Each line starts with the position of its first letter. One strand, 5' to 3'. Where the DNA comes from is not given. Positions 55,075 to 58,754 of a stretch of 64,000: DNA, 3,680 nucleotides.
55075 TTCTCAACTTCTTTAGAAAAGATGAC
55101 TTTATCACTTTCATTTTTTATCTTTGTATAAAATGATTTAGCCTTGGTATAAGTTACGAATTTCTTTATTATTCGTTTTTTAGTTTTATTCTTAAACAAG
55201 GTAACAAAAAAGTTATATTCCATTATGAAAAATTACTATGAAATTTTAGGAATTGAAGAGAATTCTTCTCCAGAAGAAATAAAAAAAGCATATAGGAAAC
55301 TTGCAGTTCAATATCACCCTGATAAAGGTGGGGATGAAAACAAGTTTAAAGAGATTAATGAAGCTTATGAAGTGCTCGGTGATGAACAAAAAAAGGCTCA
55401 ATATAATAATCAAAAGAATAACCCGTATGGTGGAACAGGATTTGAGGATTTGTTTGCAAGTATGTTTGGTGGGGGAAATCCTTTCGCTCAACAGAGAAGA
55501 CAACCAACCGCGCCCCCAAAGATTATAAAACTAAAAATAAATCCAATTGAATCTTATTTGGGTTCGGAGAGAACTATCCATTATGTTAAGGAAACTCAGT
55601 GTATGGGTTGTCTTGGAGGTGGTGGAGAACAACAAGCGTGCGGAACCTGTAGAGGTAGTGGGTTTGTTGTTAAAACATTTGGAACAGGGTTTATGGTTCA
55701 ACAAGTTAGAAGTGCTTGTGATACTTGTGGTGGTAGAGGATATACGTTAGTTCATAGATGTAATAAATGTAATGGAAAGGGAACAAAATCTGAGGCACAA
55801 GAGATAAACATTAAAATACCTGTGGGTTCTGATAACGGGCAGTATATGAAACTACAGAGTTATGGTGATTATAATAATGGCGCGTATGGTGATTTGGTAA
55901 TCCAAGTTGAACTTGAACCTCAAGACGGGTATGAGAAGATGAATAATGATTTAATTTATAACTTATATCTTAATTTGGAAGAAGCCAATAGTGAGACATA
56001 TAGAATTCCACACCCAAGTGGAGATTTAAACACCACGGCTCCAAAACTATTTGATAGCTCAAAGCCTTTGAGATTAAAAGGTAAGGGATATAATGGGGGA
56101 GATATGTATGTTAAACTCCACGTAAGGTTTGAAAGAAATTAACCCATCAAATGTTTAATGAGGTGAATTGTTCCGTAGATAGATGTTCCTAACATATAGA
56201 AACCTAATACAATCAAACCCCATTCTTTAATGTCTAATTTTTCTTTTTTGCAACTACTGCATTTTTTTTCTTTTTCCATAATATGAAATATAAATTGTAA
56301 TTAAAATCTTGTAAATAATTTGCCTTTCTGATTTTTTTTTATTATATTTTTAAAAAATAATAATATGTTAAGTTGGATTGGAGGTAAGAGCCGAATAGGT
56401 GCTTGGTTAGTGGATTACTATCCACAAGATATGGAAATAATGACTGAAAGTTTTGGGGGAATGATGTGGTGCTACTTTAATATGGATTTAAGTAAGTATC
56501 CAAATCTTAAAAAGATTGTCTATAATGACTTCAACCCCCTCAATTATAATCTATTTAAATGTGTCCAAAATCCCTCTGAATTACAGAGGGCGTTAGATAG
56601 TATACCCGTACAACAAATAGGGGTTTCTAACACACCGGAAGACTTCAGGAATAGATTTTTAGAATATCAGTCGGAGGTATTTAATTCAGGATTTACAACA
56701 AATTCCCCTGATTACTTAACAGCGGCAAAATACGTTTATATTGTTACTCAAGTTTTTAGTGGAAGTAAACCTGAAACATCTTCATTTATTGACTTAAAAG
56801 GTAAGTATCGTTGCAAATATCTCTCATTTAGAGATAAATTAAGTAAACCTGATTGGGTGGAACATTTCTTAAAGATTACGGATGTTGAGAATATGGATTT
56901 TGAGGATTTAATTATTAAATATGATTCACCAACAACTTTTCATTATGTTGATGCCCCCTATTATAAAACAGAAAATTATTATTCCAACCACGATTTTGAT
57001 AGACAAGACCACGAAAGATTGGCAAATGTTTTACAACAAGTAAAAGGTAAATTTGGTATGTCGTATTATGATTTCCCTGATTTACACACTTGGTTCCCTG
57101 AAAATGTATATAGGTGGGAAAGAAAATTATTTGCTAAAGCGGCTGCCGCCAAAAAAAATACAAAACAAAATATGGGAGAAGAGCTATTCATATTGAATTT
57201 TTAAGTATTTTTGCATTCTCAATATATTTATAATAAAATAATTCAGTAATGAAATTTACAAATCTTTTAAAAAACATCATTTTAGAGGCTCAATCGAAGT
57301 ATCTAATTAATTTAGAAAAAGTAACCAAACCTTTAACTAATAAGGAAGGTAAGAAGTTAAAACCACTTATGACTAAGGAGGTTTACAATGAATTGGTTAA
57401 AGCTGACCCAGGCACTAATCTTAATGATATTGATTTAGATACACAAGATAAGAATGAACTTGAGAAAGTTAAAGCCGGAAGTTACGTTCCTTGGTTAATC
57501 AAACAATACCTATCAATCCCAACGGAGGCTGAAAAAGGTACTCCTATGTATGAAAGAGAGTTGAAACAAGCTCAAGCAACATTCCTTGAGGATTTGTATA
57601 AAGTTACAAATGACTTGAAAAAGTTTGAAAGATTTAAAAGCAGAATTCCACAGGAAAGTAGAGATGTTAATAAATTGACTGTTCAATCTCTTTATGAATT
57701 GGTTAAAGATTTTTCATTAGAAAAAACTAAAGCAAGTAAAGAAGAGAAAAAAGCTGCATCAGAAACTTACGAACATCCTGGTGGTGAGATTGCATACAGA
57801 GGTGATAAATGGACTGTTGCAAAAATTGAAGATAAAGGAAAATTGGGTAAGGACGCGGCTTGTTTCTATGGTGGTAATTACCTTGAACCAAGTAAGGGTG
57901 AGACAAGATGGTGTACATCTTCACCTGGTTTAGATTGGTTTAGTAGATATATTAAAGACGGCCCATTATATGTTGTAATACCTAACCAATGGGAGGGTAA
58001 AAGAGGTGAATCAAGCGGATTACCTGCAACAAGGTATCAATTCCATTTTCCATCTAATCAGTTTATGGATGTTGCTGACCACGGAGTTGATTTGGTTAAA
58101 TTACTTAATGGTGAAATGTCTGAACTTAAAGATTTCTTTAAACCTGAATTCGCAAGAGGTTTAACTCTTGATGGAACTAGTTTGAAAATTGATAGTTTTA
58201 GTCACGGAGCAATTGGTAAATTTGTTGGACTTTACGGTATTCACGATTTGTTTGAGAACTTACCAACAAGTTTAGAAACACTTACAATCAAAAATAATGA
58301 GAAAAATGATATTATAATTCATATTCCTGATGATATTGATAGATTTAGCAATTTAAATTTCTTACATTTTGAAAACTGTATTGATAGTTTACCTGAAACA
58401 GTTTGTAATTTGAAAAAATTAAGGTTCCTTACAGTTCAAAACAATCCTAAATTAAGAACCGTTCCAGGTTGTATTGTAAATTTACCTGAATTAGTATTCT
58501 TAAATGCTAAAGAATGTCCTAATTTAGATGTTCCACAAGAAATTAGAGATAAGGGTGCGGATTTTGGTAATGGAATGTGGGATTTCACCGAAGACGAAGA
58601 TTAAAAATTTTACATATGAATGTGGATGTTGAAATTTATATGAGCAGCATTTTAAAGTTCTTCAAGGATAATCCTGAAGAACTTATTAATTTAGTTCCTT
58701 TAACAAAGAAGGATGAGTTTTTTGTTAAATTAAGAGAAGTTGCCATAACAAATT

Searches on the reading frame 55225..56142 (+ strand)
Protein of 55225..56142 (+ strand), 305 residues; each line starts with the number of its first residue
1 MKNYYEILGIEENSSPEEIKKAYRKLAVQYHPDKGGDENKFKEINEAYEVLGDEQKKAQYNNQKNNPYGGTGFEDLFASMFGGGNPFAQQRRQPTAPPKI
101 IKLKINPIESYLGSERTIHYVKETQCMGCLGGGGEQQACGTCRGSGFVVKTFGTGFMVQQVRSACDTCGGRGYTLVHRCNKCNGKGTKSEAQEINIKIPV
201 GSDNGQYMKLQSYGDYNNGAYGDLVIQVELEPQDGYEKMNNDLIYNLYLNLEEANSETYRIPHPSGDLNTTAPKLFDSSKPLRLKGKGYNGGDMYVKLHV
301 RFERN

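Call 10: search_protein_families(library=pfam, proteins=[window:55225-56142:+], max_evalue=0.01)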
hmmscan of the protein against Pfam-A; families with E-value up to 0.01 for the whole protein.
window:55225-56142:+ (305 aa): 3 families
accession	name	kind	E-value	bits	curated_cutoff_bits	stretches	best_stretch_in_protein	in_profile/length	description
PF00226.36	DnaJ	-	5.6e-25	87.7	27.8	1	3-61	1-63/63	DnaJ domain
PF01556.23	DnaJ_C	-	2.2e-19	70.4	26.6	1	102-302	4-151/152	DnaJ C terminal domain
PF00684.25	DnaJ_CXXCXGXG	-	7.5e-09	36.2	32.7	1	126-186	1-65/65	DnaJ central domain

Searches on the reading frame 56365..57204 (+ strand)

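Call 48: search_protein_families(library=phrogs, proteins=[window:56365-57204:+], max_evalue=0.01)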
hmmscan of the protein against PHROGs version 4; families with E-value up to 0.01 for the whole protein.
window:56365-57204:+ (279 aa): 3 families
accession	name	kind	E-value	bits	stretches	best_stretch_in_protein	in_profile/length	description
phrog_56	-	other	1.2e-38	134.8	1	2-278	65-322/647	DNA methyltransferase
phrog_1996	-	other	4.9e-16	60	1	169-279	34-141/150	DNA methyltransferase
phrog_13242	-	unknown function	0.00014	22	1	169-234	167-229/450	-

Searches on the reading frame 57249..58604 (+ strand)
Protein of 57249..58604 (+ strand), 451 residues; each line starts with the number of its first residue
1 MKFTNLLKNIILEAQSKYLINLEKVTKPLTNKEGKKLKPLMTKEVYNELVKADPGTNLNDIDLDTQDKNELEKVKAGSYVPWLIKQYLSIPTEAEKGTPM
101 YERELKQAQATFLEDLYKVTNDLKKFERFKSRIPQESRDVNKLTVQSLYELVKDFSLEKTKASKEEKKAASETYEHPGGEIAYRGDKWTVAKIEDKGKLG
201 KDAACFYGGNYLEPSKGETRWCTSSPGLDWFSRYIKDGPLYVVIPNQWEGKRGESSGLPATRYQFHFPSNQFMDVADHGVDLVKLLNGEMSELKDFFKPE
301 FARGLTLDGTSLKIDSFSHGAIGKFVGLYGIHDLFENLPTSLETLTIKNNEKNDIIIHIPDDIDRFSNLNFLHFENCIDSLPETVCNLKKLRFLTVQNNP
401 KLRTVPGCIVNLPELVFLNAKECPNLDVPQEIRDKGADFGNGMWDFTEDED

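Call 10: search_protein_families(library=pfam, proteins=[window:57249-58604:+], max_evalue=0.01)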
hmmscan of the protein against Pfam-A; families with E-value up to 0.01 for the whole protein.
window:57249-58604:+ (451 aa): 2 families
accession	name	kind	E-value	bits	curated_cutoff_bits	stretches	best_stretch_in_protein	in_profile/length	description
PF23598.1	LRR_14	-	5.8e-07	29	40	1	361-431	41-109/353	Leucine-rich repeat region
PF13855.12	LRR_8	-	0.002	18.3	27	0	378-420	13-56/61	Leucine rich repeat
